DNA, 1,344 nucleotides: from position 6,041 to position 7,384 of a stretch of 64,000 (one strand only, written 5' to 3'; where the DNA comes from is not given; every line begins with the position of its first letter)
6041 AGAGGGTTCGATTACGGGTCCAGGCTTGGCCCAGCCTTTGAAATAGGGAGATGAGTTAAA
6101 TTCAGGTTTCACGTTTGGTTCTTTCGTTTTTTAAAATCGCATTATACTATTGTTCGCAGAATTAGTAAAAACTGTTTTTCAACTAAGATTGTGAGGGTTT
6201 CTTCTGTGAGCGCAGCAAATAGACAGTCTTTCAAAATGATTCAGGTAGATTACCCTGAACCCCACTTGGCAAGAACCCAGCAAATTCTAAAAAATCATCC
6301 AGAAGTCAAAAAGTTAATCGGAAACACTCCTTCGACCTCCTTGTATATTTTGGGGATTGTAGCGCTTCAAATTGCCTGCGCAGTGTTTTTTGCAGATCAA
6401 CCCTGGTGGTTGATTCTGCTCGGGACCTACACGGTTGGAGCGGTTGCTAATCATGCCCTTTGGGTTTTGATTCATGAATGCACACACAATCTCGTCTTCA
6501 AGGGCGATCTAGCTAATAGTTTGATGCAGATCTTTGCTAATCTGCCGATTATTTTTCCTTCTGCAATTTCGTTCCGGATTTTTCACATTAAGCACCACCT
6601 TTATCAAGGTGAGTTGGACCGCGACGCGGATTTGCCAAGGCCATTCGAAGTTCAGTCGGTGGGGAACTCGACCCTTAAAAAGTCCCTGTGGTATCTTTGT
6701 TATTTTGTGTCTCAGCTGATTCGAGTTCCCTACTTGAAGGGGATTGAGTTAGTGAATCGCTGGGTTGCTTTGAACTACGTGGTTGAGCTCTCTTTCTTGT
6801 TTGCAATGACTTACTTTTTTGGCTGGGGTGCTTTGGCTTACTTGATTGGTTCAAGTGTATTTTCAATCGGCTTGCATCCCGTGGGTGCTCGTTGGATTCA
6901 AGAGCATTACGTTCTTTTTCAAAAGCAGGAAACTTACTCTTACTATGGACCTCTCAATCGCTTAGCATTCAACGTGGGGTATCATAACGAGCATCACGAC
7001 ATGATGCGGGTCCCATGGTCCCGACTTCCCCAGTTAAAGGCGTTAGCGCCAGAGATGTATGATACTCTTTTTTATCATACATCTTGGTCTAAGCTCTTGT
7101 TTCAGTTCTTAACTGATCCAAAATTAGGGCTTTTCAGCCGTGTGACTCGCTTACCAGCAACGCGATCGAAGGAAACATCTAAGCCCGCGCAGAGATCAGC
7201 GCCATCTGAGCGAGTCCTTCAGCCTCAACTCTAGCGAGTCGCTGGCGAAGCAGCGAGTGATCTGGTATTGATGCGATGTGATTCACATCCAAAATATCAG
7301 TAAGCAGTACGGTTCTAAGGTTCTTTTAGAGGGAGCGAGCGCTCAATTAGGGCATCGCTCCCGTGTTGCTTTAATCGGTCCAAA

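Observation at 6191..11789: Eukaryote-like glycosphingolipid gene set: DEGS1-type delta-4 desaturase, UGCG-type ceramide glucosyltransferase and GH1 beta-glucosidase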

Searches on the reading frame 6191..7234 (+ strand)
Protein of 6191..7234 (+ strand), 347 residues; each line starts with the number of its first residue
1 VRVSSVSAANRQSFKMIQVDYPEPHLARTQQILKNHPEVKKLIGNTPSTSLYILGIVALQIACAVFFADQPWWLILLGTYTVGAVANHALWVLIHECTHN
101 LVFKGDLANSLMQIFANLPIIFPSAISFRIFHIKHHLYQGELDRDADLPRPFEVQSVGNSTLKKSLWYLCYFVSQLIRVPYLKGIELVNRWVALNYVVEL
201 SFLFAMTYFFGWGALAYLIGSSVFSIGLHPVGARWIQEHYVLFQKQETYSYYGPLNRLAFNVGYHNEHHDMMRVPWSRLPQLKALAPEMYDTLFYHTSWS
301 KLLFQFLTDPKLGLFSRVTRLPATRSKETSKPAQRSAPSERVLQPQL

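Call 3: search_protein_families(library=pfam, proteins=[window:6191-7234:+], max_evalue=0.01)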
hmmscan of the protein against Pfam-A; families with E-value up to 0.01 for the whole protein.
window:6191-7234:+ (347 aa): 2 families
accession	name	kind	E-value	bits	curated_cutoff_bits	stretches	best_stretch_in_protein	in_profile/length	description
PF00487.30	FA_desaturase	-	3e-27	96.4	29.7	1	71-293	1-247/253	Fatty acid desaturase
PF08557.15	Lipid_DES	-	4.3e-09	36.1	23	1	22-47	11-36/37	Sphingolipid Delta4-desaturase (DES)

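Call 4: search_protein_families(library=ncbifam, proteins=[window:6191-7234:+], max_evalue=0.01)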
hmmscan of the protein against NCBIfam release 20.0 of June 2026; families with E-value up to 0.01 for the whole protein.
window:6191-7234:+ (347 aa): 2 families
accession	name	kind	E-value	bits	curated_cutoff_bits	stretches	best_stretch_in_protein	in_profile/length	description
NF041365.1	GntB_guanitoxin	equivalog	7.3e-07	28.9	380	1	58-191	32-165/308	guanitoxin biosynthesis L-arginine gamma (S) hydroxylase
NF045690.1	BCarotKetCrtW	equivalog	0.0021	17.4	350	1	86-283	67-250/257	beta-carotene ketolase CrtW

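Call 9: find_homologous_proteins(query=window:6236-7231:+, max_evalue=0.00001)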
Query window:6236-7231:+ (332 aa): 7887 proteins with E <= 0.00001 among 8000 candidates; the best 120 are listed.
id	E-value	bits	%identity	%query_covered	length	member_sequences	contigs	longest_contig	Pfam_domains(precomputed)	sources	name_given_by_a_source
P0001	1.8e-219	746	97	100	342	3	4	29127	PF08557.16,PF00487.31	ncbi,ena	-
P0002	1.0e-189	648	84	97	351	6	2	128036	PF08557.16,PF00487.31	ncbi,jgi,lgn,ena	jgi:sphingolipid delta-4 desaturase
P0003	7.1e-171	586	79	94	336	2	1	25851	PF08557.16,PF00487.31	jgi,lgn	jgi:sphingolipid delta-4 desaturase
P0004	1.7e-167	575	75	98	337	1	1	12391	PF08557.16,PF00487.31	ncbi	-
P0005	5.9e-166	570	74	98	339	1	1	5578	PF08557.16,PF00487.31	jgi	jgi:sphingolipid delta-4 desaturase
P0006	5.3e-165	567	72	98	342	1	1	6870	PF08557.16,PF00487.31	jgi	jgi:sphingolipid delta-4 desaturase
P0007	6.1e-165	566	73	99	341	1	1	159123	PF08557.16,PF00487.31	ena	-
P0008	2.6e-163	561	73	98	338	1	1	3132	PF08557.16,PF00487.31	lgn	-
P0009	1.6e-159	549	70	98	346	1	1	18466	PF08557.16,PF00487.31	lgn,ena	-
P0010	3.8e-159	547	70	98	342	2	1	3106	PF08557.16,PF00487.31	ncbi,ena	-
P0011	7.8e-159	546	73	94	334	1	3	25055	PF08557.16,PF00487.31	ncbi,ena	-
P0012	3.9e-158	544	71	98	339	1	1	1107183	PF08557.16,PF00487.31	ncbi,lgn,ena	-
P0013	1.1e-157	543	72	96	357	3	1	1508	PF08557.16,PF00487.31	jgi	jgi:sphingolipid delta-4 desaturase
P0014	3.3e-154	531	68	100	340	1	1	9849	PF08557.16,PF00487.31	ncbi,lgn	-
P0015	3.1e-153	528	69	96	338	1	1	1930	PF08557.16,PF00487.31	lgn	-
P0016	3.8e-153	528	70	97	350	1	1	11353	PF08557.16,PF00487.31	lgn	-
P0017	9.3e-153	526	74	92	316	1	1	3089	PF08557.16,PF00487.31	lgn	-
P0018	1.2e-151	523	70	97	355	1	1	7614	PF08557.16,PF00487.31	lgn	-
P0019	3.1e-149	515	71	92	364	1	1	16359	PF08557.16,PF00487.31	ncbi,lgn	-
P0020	7.0e-148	510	67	94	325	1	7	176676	PF08557.16,PF00487.31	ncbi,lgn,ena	-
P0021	7.7e-148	510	69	98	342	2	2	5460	PF08557.16,PF00487.31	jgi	jgi:sphingolipid delta-4 desaturase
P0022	1.2e-147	510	65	99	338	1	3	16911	PF08557.16,PF00487.31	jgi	jgi:sphingolipid delta-4 desaturase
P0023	8.7e-146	503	68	95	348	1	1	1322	PF08557.16,PF00487.31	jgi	jgi:sphingolipid delta-4 desaturase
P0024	3.6e-145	501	67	97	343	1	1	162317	PF08557.16,PF00487.31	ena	-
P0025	9.4e-145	500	69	92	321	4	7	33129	PF08557.16,PF00487.31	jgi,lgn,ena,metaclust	metaclust:\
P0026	1.3e-143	496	68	95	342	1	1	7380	PF08557.16,PF00487.31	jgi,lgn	jgi:sphingolipid delta-4 desaturase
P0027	7.0e-142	491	62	100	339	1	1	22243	PF08557.16,PF00487.31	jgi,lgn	jgi:sphingolipid delta-4 desaturase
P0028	6.9e-140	484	63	96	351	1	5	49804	PF08557.16,PF00487.31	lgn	-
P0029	1.8e-138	479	65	92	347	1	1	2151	PF08557.16,PF00487.31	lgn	-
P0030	2.0e-138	479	62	95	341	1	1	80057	PF08557.16,PF00487.31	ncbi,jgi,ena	jgi:sphingolipid delta-4 desaturase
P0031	4.4e-138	478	63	98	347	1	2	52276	PF08557.16,PF00487.31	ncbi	-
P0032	3.1e-136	472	62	97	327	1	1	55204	PF08557.16,PF00487.31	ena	-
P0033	1.8e-135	470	65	93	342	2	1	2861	PF08557.16,PF00487.31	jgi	jgi:sphingolipid delta-4 desaturase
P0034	2.5e-135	469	64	92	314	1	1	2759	PF08557.16,PF00487.31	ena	-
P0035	4.8e-135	468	61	98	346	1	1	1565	PF08557.16,PF00487.31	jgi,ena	jgi:sphingolipid delta-4 desaturase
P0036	3.6e-134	465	61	94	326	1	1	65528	PF08557.16,PF00487.31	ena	-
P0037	2.1e-133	463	63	94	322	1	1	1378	PF00487.31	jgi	jgi:sphingolipid delta-4 desaturase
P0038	2.2e-133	463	60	99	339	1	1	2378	PF08557.16,PF00487.31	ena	-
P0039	3.0e-133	462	62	93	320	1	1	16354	PF00487.31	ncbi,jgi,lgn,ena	jgi:sphingolipid delta-4 desaturase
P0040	6.7e-133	461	64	92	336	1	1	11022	PF08557.16,PF00487.31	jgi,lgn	jgi:sphingolipid delta-4 desaturase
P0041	1.0e-132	460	59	99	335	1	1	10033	PF08557.16,PF00487.31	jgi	jgi:sphingolipid 4-desaturase/C4-monooxygenase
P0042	1.2e-132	460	62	93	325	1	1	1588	PF08557.16,PF00487.31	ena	-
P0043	1.9e-130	453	61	93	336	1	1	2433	PF08557.16,PF00487.31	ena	-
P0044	2.1e-129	450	60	96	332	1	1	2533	PF08557.16,PF00487.31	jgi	jgi:sphingolipid delta-4 desaturase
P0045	3.0e-129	449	59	99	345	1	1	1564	PF08557.16,PF00487.31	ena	-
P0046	1.2e-128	447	64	92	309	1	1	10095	PF08557.16,PF00487.31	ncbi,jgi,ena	jgi:sphingolipid delta-4 desaturase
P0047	1.4e-127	444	57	95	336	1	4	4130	PF08557.16,PF00487.31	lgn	-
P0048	2.0e-127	443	63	94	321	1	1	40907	PF08557.16,PF00487.31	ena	-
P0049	3.1e-127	442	60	95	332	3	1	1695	PF08557.16,PF00487.31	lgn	-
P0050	4.7e-127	442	62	91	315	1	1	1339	PF08557.16,PF00487.31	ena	-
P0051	1.6e-126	440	59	99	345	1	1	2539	PF08557.16,PF00487.31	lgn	-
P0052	2.1e-126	440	61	92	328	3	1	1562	PF08557.16,PF00487.31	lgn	-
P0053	3.3e-126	439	56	95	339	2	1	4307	PF08557.16,PF00487.31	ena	-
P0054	4.1e-126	439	60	99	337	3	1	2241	PF08557.16,PF00487.31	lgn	-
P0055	9.0e-126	438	59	95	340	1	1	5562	PF08557.16,PF00487.31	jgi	jgi:sphingolipid delta-4 desaturase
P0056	1.9e-125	437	62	92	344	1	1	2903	PF08557.16,PF00487.31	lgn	-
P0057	2.8e-125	436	59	94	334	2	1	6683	PF08557.16,PF00487.31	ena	-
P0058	3.7e-125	436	55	98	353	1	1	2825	PF08557.16,PF00487.31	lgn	-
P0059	3.9e-125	436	58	96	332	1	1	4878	PF08557.16,PF00487.31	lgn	-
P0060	9.3e-125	434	61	91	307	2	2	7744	PF00487.31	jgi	-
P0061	1.7e-124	433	59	94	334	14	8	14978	PF08557.16,PF00487.31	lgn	-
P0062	3.9e-124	432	58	96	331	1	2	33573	PF08557.16,PF00487.31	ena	-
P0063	6.0e-124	432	61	98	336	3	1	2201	PF08557.16,PF00487.31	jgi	-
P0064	9.1e-124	431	57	95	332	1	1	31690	PF08557.16,PF00487.31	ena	-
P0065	1.0e-123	431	59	94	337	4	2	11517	PF08557.16,PF00487.31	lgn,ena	-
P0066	2.2e-123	430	58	94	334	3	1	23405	PF08557.16,PF00487.31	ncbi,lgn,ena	-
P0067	2.2e-123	430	58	95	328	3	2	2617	PF08557.16,PF00487.31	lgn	-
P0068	2.5e-123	430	55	96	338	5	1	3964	PF08557.16,PF00487.31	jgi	-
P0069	2.8e-123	429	58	98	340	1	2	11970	PF08557.16,PF00487.31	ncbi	ncbi:MAG: fatty acid desaturase [Bdellovibrionia bacterium]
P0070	3.1e-123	429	56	95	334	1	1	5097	PF08557.16,PF00487.31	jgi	jgi:sphingolipid delta-4 desaturase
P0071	5.5e-123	428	58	96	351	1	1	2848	PF08557.16,PF00487.31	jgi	jgi:sphingolipid 4-desaturase/C4-monooxygenase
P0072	5.6e-123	428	58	95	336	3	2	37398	PF08557.16,PF00487.31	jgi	jgi:sphingolipid delta-4 desaturase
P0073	1.8e-122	427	57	96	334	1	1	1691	PF08557.16,PF00487.31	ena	-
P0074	2.7e-122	426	56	95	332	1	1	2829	PF08557.16,PF00487.31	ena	-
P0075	7.9e-122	425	58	97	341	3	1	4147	PF08557.16,PF00487.31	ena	-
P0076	8.8e-122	425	57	92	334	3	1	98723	PF08557.16,PF00487.31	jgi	jgi:sphingolipid delta-4 desaturase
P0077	8.9e-122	425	58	96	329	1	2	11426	PF08557.16,PF00487.31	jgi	jgi:sphingolipid delta-4 desaturase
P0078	1.3e-121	424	56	92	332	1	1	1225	PF08557.16,PF00487.31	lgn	-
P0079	1.3e-121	424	57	95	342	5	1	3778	PF08557.16,PF00487.31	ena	-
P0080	1.3e-121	424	56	99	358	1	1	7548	PF08557.16,PF00487.31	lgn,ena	-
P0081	3.0e-121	423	58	92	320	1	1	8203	PF08557.16,PF00487.31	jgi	jgi:sphingolipid delta-4 desaturase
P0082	3.1e-121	423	58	96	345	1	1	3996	PF08557.16,PF00487.31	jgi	jgi:sphingolipid delta-4 desaturase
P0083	3.4e-121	423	58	95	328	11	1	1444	PF08557.16,PF00487.31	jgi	-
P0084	3.9e-121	422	57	94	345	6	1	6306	PF08557.16,PF00487.31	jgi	-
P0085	4.1e-121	422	57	92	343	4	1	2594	PF08557.16,PF00487.31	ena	-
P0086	4.6e-121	422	57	100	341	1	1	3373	PF08557.16,PF00487.31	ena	-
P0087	4.8e-121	422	58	98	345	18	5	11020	PF08557.16,PF00487.31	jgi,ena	-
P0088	6.3e-121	422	57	98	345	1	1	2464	PF08557.16,PF00487.31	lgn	-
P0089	7.5e-121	421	56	96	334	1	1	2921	PF08557.16,PF00487.31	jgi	jgi:sphingolipid delta-4 desaturase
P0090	7.6e-121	421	57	95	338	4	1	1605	PF08557.16,PF00487.31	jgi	jgi:sphingolipid delta-4 desaturase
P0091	7.7e-121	421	55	98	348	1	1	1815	PF08557.16,PF00487.31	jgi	jgi:sphingolipid 4-desaturase/C4-monooxygenase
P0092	9.1e-121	421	59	92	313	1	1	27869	PF08557.16,PF00487.31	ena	-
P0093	9.3e-121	421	57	97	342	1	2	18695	PF08557.16,PF00487.31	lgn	-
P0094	1.1e-120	421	56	97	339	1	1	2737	PF08557.16,PF00487.31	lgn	-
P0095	2.6e-120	420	58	91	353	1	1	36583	PF08557.16,PF00487.31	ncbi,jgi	jgi:sphingolipid delta-4 desaturase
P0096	3.1e-120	419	57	93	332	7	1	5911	PF08557.16,PF00487.31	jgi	jgi:sphingolipid delta-4 desaturase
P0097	3.9e-120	419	59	91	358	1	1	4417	PF08557.16,PF00487.31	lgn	-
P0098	5.1e-120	419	60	89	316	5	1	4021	PF00487.31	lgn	-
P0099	6.5e-120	418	56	96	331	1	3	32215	PF08557.16,PF00487.31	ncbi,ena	ncbi:MAG: fatty acid desaturase [Gemmatimonadota bacterium]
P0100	1.2e-119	417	57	96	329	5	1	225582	PF08557.16,PF00487.31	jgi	jgi:sphingolipid delta-4 desaturase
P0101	1.7e-119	417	55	99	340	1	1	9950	PF08557.16,PF00487.31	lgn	-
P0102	1.8e-119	417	55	98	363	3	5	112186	PF08557.16,PF00487.31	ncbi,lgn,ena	-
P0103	2.0e-119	417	58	97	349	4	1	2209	PF08557.16,PF00487.31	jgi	jgi:sphingolipid 4-desaturase/C4-monooxygenase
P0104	2.0e-119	417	59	92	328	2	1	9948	PF08557.16,PF00487.31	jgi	jgi:sphingolipid delta-4 desaturase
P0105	3.7e-119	416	56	97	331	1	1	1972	PF08557.16,PF00487.31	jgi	jgi:sphingolipid 4-desaturase/C4-monooxygenase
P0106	5.4e-119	415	58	91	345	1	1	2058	PF08557.16,PF00487.31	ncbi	-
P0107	5.5e-119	415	58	92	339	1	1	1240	PF08557.16,PF00487.31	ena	-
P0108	6.0e-119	415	56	92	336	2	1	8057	PF08557.16,PF00487.31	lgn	-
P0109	6.0e-119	415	53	98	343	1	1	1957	PF08557.16,PF00487.31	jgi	jgi:sphingolipid 4-desaturase/C4-monooxygenase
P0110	8.6e-119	415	60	92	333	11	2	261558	PF08557.16,PF00487.31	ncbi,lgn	-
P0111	9.3e-119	415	58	92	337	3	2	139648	PF08557.16,PF00487.31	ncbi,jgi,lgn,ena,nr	ncbi:MAG TPA: fatty acid desaturase [Anaeromyxobacter sp.]|nr:fatty acid desaturase [Anaeromyxobacte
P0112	1.1e-118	414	58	92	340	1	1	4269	PF08557.16,PF00487.31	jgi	jgi:sphingolipid delta-4 desaturase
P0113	1.1e-118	414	58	94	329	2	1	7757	PF08557.16,PF00487.31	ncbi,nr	ncbi:MAG TPA: fatty acid desaturase [Anaeromyxobacteraceae bacterium]|nr:fatty acid desaturase [Anae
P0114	1.2e-118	414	58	96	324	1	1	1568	PF08557.16,PF00487.31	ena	-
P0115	1.3e-118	414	58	98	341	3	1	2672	PF08557.16,PF00487.31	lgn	-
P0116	1.9e-118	414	57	97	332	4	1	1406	PF08557.16,PF00487.31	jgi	jgi:sphingolipid 4-desaturase/C4-monooxygenase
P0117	2.1e-118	413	56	98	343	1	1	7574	PF08557.16,PF00487.31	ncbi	-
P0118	2.6e-118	413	55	93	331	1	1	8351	PF08557.16,PF00487.31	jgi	jgi:sphingolipid delta-4 desaturase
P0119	2.6e-118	413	57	98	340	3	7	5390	PF08557.16,PF00487.31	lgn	-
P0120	2.7e-118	413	57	91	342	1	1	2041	PF08557.16,PF00487.31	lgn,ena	-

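Call 11: search_solved_structures(query=window:6236-7231:+, max_evalue=0.01, show_alignments=2)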
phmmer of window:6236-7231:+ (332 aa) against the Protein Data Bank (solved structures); distinct sequences matched with E-value up to 0.01: 0.

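Call 29: find_encoding_contigs(protein=P0012, flank=10000, max_places=3)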
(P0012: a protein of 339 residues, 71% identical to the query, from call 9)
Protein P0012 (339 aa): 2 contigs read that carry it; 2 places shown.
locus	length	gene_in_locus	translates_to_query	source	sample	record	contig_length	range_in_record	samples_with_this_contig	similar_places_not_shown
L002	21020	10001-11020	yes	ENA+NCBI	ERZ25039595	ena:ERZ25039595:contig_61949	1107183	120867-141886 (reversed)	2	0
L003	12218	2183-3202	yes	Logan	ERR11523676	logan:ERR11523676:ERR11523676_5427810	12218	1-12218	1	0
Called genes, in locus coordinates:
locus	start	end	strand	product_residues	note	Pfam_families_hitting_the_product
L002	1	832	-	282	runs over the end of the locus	-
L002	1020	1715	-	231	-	-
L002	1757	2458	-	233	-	-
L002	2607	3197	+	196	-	-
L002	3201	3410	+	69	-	-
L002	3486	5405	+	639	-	PF16177:ACAS_N, PF00501:AMP-binding, PF13193:AMP-binding_C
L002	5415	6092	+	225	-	-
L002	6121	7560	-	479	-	PF08238:Sel1 (weak)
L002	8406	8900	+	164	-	PF01844:HNH (weak), PF14279:HNH_5 (weak)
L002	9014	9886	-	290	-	PF05175:MTS, PF13847:Methyltransf_31 (weak)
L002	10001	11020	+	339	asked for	PF08557:Lipid_DES, PF00487:FA_desaturase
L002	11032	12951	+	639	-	PF00005:ABC_tran, PF02463:SMC_N (faint), PF03193:RsgA_GTPase (faint), PF13191:AAA_16 (faint), PF13555:AAA_29 (faint), PF12848:ABC_tran_Xtn, PF00005:ABC_tran, PF16326:ABC_tran_CTD, +6 more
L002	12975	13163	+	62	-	-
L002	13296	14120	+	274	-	PF17761:DUF1016_N, PF06250:YhcG_C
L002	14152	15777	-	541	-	PF00069:Pkinase, PF07714:PK_Tyr_Ser-Thr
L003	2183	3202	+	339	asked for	PF08557:Lipid_DES, PF00487:FA_desaturase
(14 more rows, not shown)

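Call 30: find_encoding_contigs(protein=P0002, flank=10000, max_places=2)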
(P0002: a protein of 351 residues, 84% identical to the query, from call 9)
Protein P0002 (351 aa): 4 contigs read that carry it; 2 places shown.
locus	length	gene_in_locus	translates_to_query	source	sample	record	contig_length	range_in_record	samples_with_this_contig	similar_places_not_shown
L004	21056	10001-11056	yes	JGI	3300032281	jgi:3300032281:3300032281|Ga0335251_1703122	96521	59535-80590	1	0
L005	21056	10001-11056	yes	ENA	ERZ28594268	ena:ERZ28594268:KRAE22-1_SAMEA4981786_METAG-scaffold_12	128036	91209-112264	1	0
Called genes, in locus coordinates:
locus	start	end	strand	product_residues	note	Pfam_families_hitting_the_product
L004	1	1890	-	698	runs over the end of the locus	PF03717:PBP_dimer, PF00905:Transpeptidase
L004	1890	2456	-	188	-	-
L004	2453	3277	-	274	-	PF04085:MreC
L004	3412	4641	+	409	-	PF13623:SurA_N_2, PF13624:SurA_N_3, PF09312:SurA_N (faint)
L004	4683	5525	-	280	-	PF12146:Hydrolase_4, PF00561:Abhydrolase_1, PF12697:Abhydrolase_6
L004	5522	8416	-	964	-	PF00005:ABC_tran (faint), PF02463:SMC_N (faint), PF13175:AAA_15 (faint), PF13191:AAA_16 (faint), PF13555:AAA_29 (faint), PF17760:UvrA_inter, PF17755:UvrA_DNA-bind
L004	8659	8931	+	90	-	-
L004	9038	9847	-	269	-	PF05175:MTS, PF13649:Methyltransf_25 (weak), PF13847:Methyltransf_31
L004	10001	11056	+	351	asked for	PF08557:Lipid_DES, PF00487:FA_desaturase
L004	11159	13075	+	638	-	PF00005:ABC_tran, PF02463:SMC_N (faint), PF03193:RsgA_GTPase (faint), PF13175:AAA_15 (faint), PF13191:AAA_16 (faint), PF12848:ABC_tran_Xtn, PF00005:ABC_tran, PF16326:ABC_tran_CTD, +6 more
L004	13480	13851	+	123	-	-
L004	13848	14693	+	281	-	-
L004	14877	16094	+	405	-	PF13506:Glyco_transf_21, PF13641:Glyco_tranf_2_3, PF13632:Glyco_trans_2_3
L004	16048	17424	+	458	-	PF00232:Glyco_hydro_1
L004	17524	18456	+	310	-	-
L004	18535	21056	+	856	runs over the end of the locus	PF07715:Plug (weak)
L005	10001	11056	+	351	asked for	PF08557:Lipid_DES, PF00487:FA_desaturase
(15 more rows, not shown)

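Call 31: find_encoding_contigs(protein=P0020, flank=10000, max_places=2)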
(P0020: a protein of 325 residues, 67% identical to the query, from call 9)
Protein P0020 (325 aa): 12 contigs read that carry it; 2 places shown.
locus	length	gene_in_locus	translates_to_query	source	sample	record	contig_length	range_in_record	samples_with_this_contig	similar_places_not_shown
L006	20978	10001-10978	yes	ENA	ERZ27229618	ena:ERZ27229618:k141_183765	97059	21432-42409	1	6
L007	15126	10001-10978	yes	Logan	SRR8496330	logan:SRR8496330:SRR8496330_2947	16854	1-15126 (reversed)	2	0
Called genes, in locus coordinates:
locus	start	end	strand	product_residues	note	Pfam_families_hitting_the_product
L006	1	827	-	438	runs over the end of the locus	-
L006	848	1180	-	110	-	-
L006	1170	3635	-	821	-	-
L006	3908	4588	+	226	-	-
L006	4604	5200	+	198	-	-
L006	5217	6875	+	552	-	-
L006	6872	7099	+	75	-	-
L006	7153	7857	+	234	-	-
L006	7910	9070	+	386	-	PF00079:Serpin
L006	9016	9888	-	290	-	PF05175:MTS, PF13847:Methyltransf_31, PF13649:Methyltransf_25 (faint)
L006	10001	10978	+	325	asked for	PF08557:Lipid_DES (weak), PF00487:FA_desaturase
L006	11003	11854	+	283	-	PF00561:Abhydrolase_1, PF12146:Hydrolase_4, PF12697:Abhydrolase_6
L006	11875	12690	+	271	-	PF00106:adh_short, PF08659:KR, PF13561:adh_short_C2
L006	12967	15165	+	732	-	PF07715:Plug (weak), PF25183:OMP_b-brl_4 (faint), PF00593:TonB_dep_Rec_b-barrel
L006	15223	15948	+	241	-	PF20772:TACO1_YebC_N, PF01709:Transcrip_reg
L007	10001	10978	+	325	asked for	PF08557:Lipid_DES (weak), PF00487:FA_desaturase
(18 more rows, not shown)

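Call 32: find_encoding_contigs(protein=P0111, flank=10000, max_places=2)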
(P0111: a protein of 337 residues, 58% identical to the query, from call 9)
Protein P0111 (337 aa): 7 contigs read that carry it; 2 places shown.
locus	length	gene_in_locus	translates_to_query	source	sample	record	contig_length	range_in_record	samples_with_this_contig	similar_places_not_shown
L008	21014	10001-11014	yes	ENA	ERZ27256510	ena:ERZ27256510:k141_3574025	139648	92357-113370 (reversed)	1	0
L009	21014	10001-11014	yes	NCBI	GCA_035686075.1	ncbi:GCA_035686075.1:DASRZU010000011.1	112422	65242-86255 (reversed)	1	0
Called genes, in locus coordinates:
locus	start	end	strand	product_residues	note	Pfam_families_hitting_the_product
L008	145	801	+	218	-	PF13489:Methyltransf_23, PF08241:Methyltransf_11, PF08242:Methyltransf_12, PF13649:Methyltransf_25, PF13847:Methyltransf_31 (weak), PF01209:Ubie_methyltran (weak)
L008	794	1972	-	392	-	PF00486:Trans_reg_C, PF00561:Abhydrolase_1, PF12146:Hydrolase_4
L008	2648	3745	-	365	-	PF24096:DUF7379 (weak), PF07819:PGAP1 (weak)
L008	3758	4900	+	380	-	PF08532:Glyco_hydro_42M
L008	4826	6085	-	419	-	PF07690:MFS_1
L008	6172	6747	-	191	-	PF07152:YaeQ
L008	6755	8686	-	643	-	PF03169:OPT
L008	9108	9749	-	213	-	PF04116:FA_hydroxylase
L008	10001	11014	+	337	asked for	PF08557:Lipid_DES, PF00487:FA_desaturase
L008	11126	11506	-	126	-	PF06210:DUF1003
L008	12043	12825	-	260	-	PF01209:Ubie_methyltran, PF13489:Methyltransf_23, PF05175:MTS, PF06325:PrmA (weak), PF13847:Methyltransf_31, PF08241:Methyltransf_11, PF08242:Methyltransf_12, PF13649:Methyltransf_25, +1 more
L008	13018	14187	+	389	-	-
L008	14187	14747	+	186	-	PF04205:FMN_bind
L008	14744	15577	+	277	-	PF02424:ApbE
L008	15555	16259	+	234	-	-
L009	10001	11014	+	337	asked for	PF08557:Lipid_DES, PF00487:FA_desaturase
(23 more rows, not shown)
